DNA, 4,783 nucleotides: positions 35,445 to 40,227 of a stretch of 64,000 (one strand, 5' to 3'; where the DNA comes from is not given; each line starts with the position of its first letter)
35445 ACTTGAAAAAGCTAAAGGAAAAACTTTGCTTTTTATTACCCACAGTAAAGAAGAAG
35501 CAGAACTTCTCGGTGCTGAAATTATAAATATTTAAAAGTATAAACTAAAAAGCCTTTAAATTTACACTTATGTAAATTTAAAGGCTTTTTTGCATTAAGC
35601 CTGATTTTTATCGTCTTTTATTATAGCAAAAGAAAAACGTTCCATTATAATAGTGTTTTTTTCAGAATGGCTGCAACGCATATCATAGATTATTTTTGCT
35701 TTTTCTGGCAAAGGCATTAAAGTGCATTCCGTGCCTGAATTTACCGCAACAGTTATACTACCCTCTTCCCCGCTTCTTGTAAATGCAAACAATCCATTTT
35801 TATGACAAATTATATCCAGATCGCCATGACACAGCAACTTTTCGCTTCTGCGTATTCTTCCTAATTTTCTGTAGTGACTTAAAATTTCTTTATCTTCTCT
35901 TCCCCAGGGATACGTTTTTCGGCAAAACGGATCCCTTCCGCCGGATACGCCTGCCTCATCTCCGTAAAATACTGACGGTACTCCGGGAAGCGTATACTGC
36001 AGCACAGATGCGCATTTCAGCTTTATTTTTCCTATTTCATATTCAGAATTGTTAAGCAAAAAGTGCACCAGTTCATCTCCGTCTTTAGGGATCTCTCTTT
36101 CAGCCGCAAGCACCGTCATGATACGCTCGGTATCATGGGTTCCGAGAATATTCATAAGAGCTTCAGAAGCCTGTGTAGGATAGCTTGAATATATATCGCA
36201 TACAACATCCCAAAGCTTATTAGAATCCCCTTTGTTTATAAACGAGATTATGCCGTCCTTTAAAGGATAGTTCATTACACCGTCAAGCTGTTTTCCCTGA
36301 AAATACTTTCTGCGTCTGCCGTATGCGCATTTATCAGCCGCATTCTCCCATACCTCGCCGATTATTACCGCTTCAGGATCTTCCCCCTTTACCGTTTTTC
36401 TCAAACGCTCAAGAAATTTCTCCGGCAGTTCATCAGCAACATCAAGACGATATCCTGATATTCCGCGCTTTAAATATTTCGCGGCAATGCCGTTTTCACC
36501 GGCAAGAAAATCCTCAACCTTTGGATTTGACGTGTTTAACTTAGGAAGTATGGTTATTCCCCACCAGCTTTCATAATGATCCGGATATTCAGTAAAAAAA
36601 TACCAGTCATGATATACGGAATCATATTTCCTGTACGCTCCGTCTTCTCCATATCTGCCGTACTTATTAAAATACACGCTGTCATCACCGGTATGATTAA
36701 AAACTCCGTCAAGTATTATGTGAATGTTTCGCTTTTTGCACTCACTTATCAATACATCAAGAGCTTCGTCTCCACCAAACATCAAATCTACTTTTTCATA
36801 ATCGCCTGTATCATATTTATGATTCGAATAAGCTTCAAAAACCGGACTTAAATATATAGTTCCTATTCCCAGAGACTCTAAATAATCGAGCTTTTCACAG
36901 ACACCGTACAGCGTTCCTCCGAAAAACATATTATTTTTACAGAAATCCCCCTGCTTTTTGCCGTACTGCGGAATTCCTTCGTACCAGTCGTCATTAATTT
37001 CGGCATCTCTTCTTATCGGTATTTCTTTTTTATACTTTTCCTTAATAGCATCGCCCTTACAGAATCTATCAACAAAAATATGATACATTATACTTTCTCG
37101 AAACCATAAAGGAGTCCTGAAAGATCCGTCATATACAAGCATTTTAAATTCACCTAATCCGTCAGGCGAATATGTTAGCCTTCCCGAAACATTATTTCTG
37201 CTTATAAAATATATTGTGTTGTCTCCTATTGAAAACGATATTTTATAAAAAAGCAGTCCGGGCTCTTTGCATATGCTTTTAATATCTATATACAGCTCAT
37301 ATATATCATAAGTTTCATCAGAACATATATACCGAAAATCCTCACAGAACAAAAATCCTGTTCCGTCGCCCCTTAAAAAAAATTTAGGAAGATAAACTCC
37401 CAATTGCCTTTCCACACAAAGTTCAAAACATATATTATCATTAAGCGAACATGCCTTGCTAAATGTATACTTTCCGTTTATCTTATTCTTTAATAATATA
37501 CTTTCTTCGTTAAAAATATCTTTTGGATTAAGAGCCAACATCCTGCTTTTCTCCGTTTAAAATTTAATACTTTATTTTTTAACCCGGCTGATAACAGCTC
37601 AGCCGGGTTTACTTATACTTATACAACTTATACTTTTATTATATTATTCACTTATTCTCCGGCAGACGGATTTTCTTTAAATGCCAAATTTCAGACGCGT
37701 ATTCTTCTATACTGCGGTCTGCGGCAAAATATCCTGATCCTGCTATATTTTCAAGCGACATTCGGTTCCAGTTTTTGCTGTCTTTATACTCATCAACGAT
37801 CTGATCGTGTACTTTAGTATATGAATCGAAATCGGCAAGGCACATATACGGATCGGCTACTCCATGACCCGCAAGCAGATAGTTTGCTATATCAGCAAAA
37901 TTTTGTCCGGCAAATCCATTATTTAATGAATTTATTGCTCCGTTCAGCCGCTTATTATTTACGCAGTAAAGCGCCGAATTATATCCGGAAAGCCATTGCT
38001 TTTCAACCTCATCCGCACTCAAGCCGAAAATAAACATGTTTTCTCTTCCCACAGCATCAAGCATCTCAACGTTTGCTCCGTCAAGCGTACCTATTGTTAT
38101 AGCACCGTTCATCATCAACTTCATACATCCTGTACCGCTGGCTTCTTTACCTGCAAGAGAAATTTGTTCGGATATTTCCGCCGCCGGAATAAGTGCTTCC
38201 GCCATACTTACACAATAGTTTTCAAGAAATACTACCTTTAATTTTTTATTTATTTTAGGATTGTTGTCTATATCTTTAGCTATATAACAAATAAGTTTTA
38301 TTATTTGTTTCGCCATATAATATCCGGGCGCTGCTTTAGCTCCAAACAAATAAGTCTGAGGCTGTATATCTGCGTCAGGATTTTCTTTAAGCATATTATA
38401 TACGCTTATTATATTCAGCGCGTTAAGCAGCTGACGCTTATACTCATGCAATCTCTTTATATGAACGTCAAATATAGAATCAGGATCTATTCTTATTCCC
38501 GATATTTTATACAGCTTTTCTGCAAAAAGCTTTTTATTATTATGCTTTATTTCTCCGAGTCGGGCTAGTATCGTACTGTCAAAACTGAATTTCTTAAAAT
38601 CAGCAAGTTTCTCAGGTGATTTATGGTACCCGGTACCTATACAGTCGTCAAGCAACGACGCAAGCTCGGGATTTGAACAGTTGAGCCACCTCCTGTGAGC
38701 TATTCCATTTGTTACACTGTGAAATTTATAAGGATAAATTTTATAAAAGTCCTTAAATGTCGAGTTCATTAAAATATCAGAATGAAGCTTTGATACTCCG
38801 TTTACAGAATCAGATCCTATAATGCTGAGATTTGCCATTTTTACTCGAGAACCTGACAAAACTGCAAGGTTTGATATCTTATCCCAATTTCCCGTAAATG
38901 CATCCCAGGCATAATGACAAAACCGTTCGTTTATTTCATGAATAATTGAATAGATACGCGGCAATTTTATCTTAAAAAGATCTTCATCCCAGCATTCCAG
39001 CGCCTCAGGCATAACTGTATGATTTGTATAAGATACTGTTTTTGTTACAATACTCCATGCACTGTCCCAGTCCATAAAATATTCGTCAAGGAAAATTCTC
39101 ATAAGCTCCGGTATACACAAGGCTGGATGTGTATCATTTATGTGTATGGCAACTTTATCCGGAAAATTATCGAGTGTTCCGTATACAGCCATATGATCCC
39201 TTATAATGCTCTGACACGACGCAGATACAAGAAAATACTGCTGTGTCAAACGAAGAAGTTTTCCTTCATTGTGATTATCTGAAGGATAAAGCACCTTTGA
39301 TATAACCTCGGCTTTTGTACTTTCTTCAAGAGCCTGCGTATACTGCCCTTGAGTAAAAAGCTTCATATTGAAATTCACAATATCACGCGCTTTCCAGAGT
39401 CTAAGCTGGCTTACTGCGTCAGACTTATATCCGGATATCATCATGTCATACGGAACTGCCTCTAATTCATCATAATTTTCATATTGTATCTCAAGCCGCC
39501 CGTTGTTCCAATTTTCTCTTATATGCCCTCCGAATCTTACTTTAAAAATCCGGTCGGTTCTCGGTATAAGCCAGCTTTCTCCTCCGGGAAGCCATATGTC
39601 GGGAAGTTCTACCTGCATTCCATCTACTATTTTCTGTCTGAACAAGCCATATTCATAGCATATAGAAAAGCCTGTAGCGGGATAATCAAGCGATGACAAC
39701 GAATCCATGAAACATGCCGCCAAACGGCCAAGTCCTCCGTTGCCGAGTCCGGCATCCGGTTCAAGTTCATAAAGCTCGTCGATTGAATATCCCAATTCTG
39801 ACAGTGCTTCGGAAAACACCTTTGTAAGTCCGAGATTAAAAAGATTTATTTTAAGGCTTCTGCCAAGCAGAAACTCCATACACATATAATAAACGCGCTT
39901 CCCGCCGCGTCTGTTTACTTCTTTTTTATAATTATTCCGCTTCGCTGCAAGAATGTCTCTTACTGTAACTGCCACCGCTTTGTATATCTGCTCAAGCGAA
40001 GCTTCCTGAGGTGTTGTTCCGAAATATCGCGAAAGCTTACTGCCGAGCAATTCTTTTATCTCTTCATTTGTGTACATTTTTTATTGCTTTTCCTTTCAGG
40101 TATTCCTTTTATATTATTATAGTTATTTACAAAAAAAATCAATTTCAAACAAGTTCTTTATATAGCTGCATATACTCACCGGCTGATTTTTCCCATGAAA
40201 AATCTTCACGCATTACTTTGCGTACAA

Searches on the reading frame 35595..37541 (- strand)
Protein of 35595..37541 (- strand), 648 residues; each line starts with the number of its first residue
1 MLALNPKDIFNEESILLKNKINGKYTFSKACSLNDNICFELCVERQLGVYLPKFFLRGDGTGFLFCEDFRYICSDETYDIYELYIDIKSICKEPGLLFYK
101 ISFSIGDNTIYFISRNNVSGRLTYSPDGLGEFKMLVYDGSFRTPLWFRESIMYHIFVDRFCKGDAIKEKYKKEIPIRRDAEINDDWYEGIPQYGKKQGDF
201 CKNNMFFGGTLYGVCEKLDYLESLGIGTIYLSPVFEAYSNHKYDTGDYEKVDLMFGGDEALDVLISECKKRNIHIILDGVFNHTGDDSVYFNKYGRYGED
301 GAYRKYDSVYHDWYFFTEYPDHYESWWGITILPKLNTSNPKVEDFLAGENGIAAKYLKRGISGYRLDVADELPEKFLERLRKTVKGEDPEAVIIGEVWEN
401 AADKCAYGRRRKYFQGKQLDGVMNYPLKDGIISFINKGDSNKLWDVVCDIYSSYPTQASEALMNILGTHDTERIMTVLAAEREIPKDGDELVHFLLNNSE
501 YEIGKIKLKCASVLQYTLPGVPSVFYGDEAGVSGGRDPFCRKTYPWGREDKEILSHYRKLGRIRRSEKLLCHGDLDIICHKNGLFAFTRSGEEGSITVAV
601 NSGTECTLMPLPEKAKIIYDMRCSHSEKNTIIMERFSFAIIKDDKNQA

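Call 81: search_protein_families(library=pfam, proteins=[window:35595-37541:-], max_evalue=0.00001)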
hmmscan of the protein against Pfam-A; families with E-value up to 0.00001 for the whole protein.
window:35595-37541:- (648 aa): 1 family
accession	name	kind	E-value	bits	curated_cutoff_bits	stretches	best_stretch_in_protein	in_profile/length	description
PF00128.31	Alpha-amylase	-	1.9e-52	179.5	22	1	155-549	2-393/446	Alpha amylase, catalytic domain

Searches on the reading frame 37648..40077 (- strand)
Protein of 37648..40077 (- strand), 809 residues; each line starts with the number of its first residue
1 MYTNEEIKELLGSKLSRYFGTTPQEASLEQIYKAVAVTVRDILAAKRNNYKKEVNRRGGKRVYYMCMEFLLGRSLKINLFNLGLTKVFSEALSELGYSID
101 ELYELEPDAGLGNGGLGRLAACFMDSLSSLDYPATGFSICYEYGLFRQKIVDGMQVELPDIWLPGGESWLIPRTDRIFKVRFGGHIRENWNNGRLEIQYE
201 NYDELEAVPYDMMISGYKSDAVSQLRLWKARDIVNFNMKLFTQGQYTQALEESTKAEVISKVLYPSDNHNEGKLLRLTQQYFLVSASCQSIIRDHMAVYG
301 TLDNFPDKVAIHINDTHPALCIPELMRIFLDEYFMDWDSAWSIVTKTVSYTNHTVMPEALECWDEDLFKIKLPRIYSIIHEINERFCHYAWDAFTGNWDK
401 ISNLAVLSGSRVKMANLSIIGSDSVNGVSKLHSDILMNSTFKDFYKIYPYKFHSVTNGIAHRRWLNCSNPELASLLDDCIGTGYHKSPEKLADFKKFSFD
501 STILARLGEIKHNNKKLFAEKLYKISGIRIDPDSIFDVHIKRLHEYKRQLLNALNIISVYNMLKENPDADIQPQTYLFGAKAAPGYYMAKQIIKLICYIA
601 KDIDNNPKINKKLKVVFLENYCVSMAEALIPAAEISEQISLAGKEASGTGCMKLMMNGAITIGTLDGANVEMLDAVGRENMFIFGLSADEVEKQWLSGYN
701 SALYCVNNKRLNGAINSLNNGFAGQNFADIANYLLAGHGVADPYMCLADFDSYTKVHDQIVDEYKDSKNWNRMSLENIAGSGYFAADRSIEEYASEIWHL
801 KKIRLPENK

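Call 82: search_protein_families(library=pfam, proteins=[window:37648-40077:-], max_evalue=0.00001)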
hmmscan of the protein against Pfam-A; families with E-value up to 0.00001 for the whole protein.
window:37648-40077:- (809 aa): 1 family
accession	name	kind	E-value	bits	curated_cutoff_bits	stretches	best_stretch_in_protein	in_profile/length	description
PF00343.26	Phosphorylase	-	3.7e-299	994.5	27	1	92-800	1-713/713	Carbohydrate phosphorylase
